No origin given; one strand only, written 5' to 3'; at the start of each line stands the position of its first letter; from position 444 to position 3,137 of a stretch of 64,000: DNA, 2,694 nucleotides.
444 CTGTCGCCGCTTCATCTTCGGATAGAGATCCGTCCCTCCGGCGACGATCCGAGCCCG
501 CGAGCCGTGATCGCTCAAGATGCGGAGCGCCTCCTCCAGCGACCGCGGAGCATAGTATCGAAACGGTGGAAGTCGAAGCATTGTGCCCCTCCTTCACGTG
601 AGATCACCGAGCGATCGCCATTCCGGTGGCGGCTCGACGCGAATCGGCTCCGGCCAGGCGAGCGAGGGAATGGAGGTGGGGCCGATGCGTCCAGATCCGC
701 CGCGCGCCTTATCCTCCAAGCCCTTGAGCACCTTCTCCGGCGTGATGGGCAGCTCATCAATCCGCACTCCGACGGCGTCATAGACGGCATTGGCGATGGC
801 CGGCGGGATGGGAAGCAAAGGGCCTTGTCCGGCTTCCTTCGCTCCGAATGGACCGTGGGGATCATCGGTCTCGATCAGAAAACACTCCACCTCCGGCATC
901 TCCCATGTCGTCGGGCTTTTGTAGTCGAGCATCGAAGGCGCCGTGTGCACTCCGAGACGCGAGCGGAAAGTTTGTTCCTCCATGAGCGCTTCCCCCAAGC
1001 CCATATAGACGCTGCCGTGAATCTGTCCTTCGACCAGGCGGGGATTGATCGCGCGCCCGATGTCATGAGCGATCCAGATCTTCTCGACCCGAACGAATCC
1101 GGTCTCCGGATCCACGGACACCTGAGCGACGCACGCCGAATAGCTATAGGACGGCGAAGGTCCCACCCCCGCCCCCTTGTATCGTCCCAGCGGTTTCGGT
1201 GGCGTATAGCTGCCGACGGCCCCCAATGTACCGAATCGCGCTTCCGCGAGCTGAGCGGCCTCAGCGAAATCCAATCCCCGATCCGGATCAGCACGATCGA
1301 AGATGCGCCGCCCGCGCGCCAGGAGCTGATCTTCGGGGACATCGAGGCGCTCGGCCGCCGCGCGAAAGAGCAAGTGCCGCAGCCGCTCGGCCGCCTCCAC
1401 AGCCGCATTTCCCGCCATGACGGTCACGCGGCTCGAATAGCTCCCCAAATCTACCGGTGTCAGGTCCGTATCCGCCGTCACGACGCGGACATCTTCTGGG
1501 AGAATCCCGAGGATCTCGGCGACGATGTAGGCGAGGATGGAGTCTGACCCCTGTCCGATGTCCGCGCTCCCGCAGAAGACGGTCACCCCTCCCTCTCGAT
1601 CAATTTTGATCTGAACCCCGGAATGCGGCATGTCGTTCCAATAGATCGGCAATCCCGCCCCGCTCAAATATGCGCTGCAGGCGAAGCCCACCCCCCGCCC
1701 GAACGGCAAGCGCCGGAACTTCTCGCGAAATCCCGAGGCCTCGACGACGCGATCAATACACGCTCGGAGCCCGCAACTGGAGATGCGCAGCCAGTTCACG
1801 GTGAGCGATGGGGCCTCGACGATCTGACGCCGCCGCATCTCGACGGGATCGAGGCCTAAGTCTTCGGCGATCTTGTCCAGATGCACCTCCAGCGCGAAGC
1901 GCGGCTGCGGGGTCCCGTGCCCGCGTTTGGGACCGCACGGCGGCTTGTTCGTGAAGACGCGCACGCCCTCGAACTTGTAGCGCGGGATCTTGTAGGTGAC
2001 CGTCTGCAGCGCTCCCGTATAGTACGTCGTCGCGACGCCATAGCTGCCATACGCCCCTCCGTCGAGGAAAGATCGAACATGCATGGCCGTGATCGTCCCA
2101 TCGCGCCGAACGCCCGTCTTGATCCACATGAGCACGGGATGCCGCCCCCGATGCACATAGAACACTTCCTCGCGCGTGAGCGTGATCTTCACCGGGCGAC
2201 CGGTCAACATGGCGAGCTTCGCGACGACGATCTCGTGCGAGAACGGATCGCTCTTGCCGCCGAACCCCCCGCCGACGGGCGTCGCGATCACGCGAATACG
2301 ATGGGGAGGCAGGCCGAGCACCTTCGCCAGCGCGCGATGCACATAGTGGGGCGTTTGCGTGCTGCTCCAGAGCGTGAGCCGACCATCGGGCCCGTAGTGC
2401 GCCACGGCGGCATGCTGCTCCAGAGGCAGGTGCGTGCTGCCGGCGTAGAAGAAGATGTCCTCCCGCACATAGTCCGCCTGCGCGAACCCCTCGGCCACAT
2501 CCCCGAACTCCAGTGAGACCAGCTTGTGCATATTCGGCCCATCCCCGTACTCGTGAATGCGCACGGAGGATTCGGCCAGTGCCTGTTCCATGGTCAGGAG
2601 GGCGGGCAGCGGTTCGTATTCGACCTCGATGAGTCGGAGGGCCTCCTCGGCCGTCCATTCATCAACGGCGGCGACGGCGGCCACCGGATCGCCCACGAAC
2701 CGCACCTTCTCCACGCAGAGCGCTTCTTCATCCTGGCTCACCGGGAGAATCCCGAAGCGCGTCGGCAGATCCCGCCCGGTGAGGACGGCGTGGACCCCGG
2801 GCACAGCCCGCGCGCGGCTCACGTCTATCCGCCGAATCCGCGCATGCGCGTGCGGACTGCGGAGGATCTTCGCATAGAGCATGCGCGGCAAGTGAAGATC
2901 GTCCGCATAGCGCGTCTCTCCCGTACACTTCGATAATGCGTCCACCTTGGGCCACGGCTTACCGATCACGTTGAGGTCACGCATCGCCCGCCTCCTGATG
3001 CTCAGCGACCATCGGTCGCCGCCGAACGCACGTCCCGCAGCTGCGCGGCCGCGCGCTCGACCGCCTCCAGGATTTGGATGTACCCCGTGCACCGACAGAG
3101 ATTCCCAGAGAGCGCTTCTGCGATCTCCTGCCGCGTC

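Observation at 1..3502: hcrCAB-ordered molybdenum hydroxylase whose FAD subunit carries a four-Cys loop (predicted extra [4Fe-4S])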

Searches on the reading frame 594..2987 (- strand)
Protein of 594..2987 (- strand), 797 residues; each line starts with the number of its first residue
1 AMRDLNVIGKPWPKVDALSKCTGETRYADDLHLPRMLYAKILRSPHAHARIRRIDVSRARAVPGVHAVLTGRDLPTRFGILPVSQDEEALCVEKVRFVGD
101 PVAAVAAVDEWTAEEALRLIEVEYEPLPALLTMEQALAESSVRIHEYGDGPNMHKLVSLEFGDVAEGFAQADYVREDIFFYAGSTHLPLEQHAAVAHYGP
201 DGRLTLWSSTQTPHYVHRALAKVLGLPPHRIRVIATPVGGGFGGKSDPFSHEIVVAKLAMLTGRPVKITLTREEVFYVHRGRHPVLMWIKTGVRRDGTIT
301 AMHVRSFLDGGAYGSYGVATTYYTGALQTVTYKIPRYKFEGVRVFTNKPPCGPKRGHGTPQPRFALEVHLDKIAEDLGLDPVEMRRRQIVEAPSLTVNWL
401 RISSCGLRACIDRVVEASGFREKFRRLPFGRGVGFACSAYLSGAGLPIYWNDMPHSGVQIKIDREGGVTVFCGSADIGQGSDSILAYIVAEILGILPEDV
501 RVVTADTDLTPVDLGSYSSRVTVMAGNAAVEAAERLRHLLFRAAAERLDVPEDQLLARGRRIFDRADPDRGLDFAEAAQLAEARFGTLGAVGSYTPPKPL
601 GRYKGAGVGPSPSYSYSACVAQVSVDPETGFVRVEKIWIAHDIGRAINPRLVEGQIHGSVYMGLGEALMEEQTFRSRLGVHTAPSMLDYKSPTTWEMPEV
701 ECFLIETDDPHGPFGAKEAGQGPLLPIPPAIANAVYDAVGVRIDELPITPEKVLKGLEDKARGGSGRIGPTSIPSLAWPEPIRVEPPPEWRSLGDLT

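Call 4: search_protein_families(library=pfam, proteins=[window:594-2987:-])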
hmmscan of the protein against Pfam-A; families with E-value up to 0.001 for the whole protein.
window:594-2987:- (797 aa): 3 families
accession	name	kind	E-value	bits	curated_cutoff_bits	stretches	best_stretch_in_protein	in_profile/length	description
PF02738.23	MoCoBD_1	-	4.5e-80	268.7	27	1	152-387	8-242/244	Molybdopterin cofactor-binding domain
PF20256.3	MoCoBD_2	-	6.9e-70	236.2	27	1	423-698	17-283/283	Molybdopterin cofactor-binding domain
PF01315.27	Ald_Xan_dh_C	-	3.2e-33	114.8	31.3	1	22-128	1-110/110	Aldehyde oxidase and xanthine dehydrogenase, a/b hammerhead domain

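Call 5: search_solved_structures(query=window:594-2987:-, max_evalue=1e-10, show_alignments=1)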
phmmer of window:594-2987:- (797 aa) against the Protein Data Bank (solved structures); distinct sequences matched with E-value up to 1e-10: 42.
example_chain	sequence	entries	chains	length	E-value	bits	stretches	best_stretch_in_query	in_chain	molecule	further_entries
1rm6_A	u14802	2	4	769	1.1e-198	665.7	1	7-760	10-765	4-hydroxybenzoyl-CoA reductase alpha subunit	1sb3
8uem_A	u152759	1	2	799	1.3e-97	331.4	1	22-761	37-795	Carbon monoxide dehydrogenase (Large chain), CoxL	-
7dqx_A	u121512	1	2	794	7.3e-95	322.4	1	21-755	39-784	6-hydroxypseudooxynicotine dehydrogenase complex subunit gamma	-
1t3q_B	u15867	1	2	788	4.1e-87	296.7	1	21-760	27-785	quinoline 2-oxidoreductase large subunit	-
1n5w_B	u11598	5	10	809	4.9e-81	276.7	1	13-739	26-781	Carbon monoxide dehydrogenase large chain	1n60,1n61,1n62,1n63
1zxi_B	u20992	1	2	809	6.5e-81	276.2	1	13-739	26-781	Carbon monoxide dehydrogenase large chain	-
3hrd_A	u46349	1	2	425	2.1e-79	271.3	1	3-412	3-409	Nicotinate dehydrogenase large molybdopterin subunit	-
1sij_A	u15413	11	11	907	4.7e-77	263.5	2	6-536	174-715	Aldehyde oxidoreductase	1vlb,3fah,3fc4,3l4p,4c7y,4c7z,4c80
1ffu_B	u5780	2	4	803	5e-70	240.2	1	22-759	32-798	CUTL, MOLYBDOPROTEIN OF CARBON MONOXIDE DEHYDROGENASE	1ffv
4zoh_A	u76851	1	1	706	2.3e-68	234.8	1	8-753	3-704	Putative oxidoreductase molybdopterin-binding subunit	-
2w55_B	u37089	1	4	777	6.8e-65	223.3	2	8-393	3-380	XANTHINE DEHYDROGENASE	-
1jro_B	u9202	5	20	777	7.4e-65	223.1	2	8-393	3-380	xanthine dehydrogenase, chain B | XANTHINE DEHYDROGENASE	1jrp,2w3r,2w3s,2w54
4yrw_A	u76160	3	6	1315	6.1e-64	220.1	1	6-535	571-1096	Xanthine dehydrogenase/oxidase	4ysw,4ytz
2e3t_A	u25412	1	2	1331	6.3e-64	220.1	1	6-535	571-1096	Xanthine dehydrogenase/oxidase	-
3an1_A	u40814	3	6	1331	6.3e-64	220.1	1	6-535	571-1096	Xanthine dehydrogenase/oxidase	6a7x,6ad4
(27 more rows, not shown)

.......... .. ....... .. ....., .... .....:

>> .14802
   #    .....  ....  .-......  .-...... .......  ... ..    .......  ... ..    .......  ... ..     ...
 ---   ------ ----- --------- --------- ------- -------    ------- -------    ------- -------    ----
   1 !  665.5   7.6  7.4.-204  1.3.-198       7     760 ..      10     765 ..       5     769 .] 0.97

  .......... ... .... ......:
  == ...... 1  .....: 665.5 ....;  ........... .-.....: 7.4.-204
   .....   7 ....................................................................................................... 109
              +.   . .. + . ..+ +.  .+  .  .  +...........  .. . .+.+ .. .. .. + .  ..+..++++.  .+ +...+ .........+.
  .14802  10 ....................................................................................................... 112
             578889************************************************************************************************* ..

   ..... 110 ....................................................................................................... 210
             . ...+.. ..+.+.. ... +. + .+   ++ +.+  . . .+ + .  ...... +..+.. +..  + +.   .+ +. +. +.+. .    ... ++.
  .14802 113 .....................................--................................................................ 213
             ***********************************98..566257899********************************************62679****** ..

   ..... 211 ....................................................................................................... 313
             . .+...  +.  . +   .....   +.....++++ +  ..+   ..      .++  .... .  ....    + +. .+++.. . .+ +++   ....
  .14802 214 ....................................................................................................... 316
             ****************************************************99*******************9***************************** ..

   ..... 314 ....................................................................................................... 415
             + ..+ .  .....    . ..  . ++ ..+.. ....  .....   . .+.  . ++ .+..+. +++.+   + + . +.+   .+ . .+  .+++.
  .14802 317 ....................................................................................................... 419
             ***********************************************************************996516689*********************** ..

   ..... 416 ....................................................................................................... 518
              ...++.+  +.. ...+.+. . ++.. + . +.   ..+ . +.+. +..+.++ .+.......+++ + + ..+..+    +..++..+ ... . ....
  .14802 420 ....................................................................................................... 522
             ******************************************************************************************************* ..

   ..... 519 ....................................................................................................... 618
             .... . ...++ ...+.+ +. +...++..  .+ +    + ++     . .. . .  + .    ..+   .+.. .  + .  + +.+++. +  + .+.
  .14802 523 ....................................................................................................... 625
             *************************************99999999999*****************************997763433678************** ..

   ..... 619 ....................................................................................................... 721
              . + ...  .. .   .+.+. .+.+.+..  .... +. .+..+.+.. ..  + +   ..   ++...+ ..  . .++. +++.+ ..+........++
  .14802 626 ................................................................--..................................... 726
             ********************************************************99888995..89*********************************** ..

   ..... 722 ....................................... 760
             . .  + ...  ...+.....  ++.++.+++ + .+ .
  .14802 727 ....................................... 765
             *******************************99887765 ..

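Call 12: search_protein_families(library=ncbifam, proteins=[window:594-2987:-], max_evalue=0.00001)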
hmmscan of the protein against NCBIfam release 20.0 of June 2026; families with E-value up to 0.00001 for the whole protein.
window:594-2987:- (797 aa): 13 families
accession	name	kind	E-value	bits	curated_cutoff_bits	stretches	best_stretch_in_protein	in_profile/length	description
TIGR03194.1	4hydrxCoA_A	equivalog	6.1e-273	907.7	994.55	1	13-756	2-745/746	4-hydroxybenzoyl-CoA reductase subunit alpha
NF043082.1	XdhA_XDHase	equivalog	4.5e-170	567.3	780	1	8-759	1-754/758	xanthine dehydrogenase subunit XdhA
NF007426.0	PRK09970.1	equivalog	9.5e-166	553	916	1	5-757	3-755/761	xanthine dehydrogenase molybdenum-binding subunit XdhA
TIGR03196.1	pucD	equivalog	2.3e-136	456.2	783.65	1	7-753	2-754/763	xanthine dehydrogenase subunit D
NF041018.1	glyceraldDH_alpha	equivalog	8.9e-127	424.4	790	1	7-754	2-741/741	glyceraldehyde dehydrogenase subunit alpha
NF040766.1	CODH_aero_grp5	exception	1.1e-115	387.6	950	2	8-581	5-594/785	aerobic carbon-monoxide dehydrogenase large subunit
TIGR03311.1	Se_dep_XDH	equivalog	1.1e-112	377.7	830.45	2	7-544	161-682/848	selenium-dependent xanthine dehydrogenase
NF045668.1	pterin_aldehy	equivalog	2.5e-106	356.8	1100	2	4-536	171-714/905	molybdopterin-dependent aldehyde oxidoreductase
TIGR03313.1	Se_sel_red_Mo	hypoth_equivalog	6e-106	355.2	1101.9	2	156-758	356-950/951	molybdopterin-dependent oxidoreductase Mo/Fe-S-binding subunit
TIGR02416.1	CO_dehy_Mo_lg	equivalog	1.9e-95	320.7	991.15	1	22-754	7-768/770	aerobic carbon-monoxide dehydrogenase large subunit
TIGR02965.1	xanthine_xdhB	equivalog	4e-88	296.4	849.5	1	17-758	10-755/758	xanthine dehydrogenase molybdopterin binding subunit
NF041671.1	peri_hyde_PaoC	equivalog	2.6e-87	293.9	1180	1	4-759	14-733/735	aldehyde oxidoreductase molybdenum-binding subunit PaoC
TIGR02969.1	mam_aldehyde_ox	subfamily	2.3e-50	171.2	1912.3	1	7-701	575-1241/1330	aldehyde oxidase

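Call 14: find_related_loci(query=window:594-2987:-, collection=genome_contigs, flank=6000)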
Query window:594-2987:- (797 aa) in genome_contigs; peptide patterns used: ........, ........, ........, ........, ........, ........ (x = any residue, [..] = any of these).
599 stretches matched a pattern (row limit reached: there are more); 584 encode a relative of the query (tblastn E <= 1e-3); the best 80 are kept; 80 distinct loci.
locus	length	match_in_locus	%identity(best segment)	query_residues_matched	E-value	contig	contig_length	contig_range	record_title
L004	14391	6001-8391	97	1-797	0e+0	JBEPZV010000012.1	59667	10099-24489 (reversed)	MAG: bacterium isolate 03V1_S199.semibin_refined.036 NODE_434_length_59667_cov_9.986228, whole genome shotgun sequence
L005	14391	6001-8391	95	1-797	0e+0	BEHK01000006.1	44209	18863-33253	Bacterium HR08 DNA, contig: NODE_313_6, isolate: HRbin08, whole genome shotgun sequence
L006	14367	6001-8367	92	5-793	0e+0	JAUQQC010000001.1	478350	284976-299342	MAG: Acidobacteriota bacterium isolate JZ-3.bins.73.201901 NODE_5_length_478350_cov_51.361775, whole genome shotgun sequ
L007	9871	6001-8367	91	5-793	0e+0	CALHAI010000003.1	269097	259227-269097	MAG: uncultured Blastocatellia bacterium isolate H1_Bin_METABAT__179_1_1 genome assembly, contig: c_000000054572, whole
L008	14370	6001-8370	90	2-791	0e+0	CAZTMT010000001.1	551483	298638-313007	MAG TPA_asm: uncultured Clostridia bacterium isolate binchicken_co30_143 genome assembly, contig: NODE_8_length_551483_c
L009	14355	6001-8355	79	5-791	0e+0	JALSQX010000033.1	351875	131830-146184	MAG: Blastocatellia bacterium isolate 356-308_maxbin2_scaf2bin.121 356-308_scaffold_2_c1, whole genome shotgun sequence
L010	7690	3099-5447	75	3-787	0e+0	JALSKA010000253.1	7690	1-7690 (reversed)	MAG: Ardenticatenaceae bacterium isolate 354-166_metabat2_scaf2bin.128 354-166_scaffold_9315_c1, whole genome shotgun se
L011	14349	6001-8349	74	3-787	0e+0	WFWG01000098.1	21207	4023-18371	MAG: Ardenticatenaceae bacterium isolate S141_12_esom k151_185332, whole genome shotgun sequence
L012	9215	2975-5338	72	4-793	0e+0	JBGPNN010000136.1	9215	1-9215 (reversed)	MAG: bacterium isolate OBJ_0618_7090110_213 k141_5444599_length_9215_cov_14.0041, whole genome shotgun sequence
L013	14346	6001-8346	72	4-787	0e+0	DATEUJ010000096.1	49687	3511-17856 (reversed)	MAG TPA_asm: Anaerolineae bacterium isolate SMAG_U8338 k141_263829, whole genome shotgun sequence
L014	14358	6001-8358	71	5-789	0e+0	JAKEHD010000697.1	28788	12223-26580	MAG: Blastocatellia bacterium isolate PMV_6.28 PMV_6.28.k101_1728180, whole genome shotgun sequence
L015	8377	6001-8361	71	5-793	0e+0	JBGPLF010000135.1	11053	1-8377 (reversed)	MAG: bacterium isolate OBJ_0618_7090110_269 k141_6880560_length_11053_cov_8.9958, whole genome shotgun sequence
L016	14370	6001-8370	71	1-791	0e+0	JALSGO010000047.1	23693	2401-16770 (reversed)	MAG: Candidatus Bipolaricaulota bacterium isolate 354-166_maxbin2_scaf2bin.100 354-166_scaffold_2028_c1, whole genome sh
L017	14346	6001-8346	74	5-787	0e+0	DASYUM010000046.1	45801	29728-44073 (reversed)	MAG TPA_asm: Candidatus Methylomirabilota bacterium isolate SMAG_U4595 k141_1864573, whole genome shotgun sequence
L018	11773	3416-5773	71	5-789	0e+0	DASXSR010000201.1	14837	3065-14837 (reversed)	MAG TPA_asm: Blastocatellia bacterium isolate SMAG_U4671 k141_1815749, whole genome shotgun sequence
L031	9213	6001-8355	70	3-789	0e+0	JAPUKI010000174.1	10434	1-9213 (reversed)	MAG: Acidobacteria bacterium isolate KW1-S15_197 KW1-S15_197_cg174, whole genome shotgun sequence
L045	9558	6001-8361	71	4-790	0e+0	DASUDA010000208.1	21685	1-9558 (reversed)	MAG TPA_asm: bacterium isolate SMAG_U1312 k141_1541531, whole genome shotgun sequence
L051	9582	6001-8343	69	5-787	0e+0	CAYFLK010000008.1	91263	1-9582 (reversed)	MAG TPA_asm: uncultured Pseudomonadota bacterium isolate ERP019367_co1_136 genome assembly, contig: NODE_325_length_9126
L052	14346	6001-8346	69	3-785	0e+0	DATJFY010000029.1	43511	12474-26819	MAG TPA_asm: Verrucomicrobiia bacterium isolate SMAG_U15472 k141_6528534, whole genome shotgun sequence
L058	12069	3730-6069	69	5-785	0e+0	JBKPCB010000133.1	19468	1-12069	MAG: Candidatus Methylomirabilota bacterium isolate GB_EKS_MAG_00063 GB_EKS_000000725265, whole genome shotgun sequence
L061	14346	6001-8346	69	3-785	0e+0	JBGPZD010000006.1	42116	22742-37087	MAG: Candidatus Methylomirabilia bacterium isolate OBJ1_062018_070_34 k141_491401_length_42116_cov_22.5272, whole genome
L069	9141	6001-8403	65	3-786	0e+0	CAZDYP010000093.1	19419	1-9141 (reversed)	MAG TPA_asm: uncultured Anaerolineae bacterium isolate binchicken_co107_438 genome assembly, contig: NODE_6910_length_19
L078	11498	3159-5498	68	5-785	0e+0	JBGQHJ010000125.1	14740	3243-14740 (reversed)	MAG: Candidatus Methylomirabilia bacterium isolate OBJ2_061818_070_75 k141_2572186_length_14740_cov_21.2412, whole genom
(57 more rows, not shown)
